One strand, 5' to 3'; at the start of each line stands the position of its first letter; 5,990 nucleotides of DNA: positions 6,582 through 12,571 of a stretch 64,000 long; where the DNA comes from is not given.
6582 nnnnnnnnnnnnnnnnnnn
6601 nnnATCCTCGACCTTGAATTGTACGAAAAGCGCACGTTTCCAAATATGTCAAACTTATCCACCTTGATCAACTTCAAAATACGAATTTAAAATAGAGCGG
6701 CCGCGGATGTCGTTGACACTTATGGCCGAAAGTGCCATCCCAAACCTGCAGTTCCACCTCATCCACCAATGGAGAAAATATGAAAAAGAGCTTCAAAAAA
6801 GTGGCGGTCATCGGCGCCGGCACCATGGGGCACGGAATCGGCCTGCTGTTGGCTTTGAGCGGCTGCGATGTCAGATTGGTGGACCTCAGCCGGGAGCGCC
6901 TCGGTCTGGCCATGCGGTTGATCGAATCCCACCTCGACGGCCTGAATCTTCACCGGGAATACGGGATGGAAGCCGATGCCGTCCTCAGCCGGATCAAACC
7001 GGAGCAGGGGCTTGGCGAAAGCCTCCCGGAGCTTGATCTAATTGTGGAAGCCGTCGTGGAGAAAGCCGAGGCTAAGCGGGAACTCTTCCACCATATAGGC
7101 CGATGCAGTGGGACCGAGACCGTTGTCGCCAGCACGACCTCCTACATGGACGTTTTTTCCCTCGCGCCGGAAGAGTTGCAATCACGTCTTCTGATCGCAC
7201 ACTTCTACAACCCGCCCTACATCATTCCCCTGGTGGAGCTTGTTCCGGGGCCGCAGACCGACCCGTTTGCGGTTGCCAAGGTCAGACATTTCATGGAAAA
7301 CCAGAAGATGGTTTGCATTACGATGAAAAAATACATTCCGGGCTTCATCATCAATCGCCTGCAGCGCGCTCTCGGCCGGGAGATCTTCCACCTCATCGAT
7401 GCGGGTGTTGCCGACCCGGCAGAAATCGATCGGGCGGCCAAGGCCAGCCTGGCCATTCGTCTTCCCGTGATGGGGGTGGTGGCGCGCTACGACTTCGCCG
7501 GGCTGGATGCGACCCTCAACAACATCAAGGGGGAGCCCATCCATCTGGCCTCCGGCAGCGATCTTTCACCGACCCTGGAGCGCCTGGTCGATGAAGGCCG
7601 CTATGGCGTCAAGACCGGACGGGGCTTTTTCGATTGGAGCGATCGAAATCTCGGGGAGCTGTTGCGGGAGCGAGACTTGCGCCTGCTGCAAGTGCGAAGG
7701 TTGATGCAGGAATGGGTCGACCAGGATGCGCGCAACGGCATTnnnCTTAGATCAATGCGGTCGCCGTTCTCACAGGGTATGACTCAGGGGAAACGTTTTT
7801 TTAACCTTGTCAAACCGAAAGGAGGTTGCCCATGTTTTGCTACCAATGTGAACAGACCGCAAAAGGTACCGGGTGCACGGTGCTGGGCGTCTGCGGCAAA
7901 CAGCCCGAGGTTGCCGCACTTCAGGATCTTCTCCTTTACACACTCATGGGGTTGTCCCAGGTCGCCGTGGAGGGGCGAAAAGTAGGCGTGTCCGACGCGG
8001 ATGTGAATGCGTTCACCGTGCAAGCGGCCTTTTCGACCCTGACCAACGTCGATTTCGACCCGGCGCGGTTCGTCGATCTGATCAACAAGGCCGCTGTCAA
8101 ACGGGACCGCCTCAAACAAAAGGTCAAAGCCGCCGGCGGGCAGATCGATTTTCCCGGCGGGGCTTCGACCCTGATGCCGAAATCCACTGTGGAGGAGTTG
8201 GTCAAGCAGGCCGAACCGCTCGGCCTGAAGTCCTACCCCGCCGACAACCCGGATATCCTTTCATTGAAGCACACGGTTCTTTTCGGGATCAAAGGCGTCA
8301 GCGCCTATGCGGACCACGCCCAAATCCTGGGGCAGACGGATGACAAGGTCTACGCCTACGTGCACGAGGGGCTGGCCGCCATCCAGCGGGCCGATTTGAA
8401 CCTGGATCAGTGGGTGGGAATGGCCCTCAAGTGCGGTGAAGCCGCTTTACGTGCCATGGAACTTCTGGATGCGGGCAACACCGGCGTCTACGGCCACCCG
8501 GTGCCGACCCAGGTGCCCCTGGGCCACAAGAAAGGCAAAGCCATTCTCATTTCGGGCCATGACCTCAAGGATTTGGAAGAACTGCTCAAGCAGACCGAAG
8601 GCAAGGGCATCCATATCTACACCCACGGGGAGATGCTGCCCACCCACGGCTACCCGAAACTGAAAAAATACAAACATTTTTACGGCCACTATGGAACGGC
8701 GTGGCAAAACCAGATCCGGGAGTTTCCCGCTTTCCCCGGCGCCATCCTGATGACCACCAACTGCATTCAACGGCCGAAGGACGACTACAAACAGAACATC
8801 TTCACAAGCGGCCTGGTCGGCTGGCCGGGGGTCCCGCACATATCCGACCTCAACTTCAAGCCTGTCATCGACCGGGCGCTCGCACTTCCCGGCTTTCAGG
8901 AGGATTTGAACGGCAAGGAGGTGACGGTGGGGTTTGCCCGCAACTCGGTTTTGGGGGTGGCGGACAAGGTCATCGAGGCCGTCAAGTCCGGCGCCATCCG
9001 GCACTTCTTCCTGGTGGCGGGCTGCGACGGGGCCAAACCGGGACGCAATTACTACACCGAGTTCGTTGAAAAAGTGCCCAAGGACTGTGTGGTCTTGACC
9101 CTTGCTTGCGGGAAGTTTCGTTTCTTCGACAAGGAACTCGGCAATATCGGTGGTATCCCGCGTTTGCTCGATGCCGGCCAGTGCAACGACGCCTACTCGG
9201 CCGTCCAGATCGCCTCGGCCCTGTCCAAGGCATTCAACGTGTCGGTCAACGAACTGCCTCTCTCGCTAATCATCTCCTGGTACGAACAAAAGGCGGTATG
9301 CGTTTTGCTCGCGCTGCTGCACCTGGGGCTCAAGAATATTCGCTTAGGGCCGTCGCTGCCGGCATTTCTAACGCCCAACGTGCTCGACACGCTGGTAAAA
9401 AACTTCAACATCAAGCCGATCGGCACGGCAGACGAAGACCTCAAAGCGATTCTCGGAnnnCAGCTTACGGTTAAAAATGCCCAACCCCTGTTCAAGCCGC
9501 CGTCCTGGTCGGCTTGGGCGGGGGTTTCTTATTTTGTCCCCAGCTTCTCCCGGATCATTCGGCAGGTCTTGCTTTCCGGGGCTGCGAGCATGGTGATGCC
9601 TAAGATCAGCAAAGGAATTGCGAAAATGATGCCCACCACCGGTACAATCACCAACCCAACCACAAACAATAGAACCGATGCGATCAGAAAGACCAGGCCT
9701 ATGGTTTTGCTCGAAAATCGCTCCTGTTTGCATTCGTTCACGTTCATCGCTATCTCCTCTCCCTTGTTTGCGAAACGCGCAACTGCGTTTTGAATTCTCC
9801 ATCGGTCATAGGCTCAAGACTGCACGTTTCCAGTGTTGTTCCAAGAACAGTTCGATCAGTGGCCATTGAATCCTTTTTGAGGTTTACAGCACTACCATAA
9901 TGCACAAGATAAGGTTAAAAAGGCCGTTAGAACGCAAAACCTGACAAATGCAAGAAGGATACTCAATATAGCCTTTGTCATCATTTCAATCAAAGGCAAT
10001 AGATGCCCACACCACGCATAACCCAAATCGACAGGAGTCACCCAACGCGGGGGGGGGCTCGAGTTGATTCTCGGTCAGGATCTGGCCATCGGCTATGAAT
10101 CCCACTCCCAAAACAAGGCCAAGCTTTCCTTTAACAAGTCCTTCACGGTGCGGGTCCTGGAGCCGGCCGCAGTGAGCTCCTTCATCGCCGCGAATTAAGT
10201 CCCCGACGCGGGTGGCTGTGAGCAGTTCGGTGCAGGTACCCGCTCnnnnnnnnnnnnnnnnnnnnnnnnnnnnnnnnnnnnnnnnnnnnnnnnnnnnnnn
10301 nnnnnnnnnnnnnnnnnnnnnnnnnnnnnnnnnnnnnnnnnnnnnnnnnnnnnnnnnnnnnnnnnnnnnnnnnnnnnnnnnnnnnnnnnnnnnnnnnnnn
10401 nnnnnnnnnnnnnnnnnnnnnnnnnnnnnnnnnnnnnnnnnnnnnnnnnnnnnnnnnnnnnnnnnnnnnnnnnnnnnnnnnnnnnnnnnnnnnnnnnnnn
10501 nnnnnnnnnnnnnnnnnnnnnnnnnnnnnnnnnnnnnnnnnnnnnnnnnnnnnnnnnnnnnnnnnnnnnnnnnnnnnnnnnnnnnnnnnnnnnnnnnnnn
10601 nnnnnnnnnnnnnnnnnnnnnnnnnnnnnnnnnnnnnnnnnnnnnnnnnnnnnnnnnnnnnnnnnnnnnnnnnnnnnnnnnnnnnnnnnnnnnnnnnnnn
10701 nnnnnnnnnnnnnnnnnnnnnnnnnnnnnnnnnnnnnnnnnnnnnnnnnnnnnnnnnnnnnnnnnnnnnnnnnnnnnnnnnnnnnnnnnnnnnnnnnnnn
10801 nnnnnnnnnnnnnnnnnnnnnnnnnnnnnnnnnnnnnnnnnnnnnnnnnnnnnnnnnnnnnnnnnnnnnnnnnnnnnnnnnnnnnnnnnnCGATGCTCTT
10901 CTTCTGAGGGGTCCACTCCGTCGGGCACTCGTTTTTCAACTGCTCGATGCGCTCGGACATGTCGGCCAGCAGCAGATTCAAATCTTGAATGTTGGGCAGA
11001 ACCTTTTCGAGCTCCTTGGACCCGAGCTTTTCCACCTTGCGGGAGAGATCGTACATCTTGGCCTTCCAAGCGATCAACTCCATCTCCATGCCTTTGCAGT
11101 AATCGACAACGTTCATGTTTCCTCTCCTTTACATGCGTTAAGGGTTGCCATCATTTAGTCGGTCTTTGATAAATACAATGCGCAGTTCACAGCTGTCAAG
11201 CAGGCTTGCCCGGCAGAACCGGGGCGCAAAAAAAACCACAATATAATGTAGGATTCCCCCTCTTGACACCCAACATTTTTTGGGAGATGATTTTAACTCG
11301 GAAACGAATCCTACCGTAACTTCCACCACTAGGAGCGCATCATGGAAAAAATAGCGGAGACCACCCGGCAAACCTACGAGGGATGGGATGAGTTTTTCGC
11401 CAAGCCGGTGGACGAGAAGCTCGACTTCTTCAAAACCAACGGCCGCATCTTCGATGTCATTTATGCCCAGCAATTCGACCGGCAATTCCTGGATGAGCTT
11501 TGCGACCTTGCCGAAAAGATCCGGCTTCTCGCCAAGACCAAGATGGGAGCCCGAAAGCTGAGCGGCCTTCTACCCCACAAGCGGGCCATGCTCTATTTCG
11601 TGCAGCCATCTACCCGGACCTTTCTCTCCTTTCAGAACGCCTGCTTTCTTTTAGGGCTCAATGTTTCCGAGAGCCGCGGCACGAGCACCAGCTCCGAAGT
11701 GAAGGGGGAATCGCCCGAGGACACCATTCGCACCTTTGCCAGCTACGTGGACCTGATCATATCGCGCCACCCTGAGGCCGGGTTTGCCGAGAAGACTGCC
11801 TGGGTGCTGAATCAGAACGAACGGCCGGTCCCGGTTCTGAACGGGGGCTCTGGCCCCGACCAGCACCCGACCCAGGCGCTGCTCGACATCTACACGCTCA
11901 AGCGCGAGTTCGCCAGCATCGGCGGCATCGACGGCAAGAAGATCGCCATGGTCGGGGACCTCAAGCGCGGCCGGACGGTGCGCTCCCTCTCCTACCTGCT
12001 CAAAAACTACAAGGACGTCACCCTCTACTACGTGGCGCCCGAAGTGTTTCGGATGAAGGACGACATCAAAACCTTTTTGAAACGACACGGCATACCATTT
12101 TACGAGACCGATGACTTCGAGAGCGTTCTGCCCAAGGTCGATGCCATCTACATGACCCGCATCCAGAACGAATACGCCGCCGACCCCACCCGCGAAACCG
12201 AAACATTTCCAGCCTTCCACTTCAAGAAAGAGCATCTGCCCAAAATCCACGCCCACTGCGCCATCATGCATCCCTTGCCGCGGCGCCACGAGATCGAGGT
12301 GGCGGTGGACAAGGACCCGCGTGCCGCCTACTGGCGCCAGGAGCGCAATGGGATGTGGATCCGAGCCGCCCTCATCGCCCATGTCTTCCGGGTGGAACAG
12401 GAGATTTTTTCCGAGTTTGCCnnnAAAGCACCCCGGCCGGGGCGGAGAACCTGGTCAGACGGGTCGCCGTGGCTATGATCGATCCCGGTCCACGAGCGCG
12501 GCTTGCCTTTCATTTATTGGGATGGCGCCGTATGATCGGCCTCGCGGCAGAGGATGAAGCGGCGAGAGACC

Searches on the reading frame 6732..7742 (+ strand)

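Call 67: search_protein_families(library=pfam, proteins=[window:6732-7742:+], max_evalue=0.00001)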
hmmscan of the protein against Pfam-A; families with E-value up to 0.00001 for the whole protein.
window:6732-7742:+ (337 aa): 2 families
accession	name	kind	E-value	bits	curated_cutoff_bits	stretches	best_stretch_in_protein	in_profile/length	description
PF02737.24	3HCDH_N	-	3e-43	148.3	22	1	23-199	1-178/180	3-hydroxyacyl-CoA dehydrogenase, NAD binding domain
PF00725.27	3HCDH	-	4.7e-17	62.7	22.1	1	204-302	1-97/97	3-hydroxyacyl-CoA dehydrogenase, C-terminal domain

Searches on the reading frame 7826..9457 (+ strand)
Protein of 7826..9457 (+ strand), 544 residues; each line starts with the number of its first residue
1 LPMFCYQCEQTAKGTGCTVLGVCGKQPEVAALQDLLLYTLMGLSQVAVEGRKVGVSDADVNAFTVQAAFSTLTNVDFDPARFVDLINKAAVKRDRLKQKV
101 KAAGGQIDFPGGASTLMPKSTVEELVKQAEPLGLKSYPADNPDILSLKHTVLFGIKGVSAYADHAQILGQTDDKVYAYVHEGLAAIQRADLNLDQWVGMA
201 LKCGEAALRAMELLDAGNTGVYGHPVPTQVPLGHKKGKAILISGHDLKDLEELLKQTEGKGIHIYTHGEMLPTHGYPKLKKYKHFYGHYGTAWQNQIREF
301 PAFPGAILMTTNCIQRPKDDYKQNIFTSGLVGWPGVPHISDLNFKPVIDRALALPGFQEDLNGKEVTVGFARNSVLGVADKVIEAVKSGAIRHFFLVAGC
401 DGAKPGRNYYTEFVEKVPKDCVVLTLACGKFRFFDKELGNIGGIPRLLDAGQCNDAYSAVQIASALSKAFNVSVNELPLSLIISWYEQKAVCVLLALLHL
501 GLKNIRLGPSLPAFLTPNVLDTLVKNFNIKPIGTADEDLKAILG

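Call 67: search_protein_families(library=pfam, proteins=[window:7826-9457:+], max_evalue=0.00001)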
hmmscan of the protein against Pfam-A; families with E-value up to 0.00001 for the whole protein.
window:7826-9457:+ (544 aa): 1 family
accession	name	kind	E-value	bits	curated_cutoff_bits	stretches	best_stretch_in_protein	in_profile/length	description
PF03063.25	Prismane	-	1.5e-169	565.4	27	1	3-540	1-513/513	Prismane/CO dehydrogenase family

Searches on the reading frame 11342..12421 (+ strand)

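Call 67: search_protein_families(library=pfam, proteins=[window:11342-12421:+], max_evalue=0.00001)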
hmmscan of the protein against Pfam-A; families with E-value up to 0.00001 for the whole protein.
window:11342-12421:+ (360 aa): 2 families
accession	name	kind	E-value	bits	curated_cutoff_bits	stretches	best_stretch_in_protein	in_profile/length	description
PF02729.26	OTCace_N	-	6e-30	104.7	29.9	1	39-187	3-147/148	Aspartate/ornithine carbamoyltransferase, carbamoyl-P binding domain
PF00185.30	OTCace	-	1.9e-25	90.2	29.4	1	197-347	1-156/157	Aspartate/ornithine carbamoyltransferase, Asp/Orn binding domain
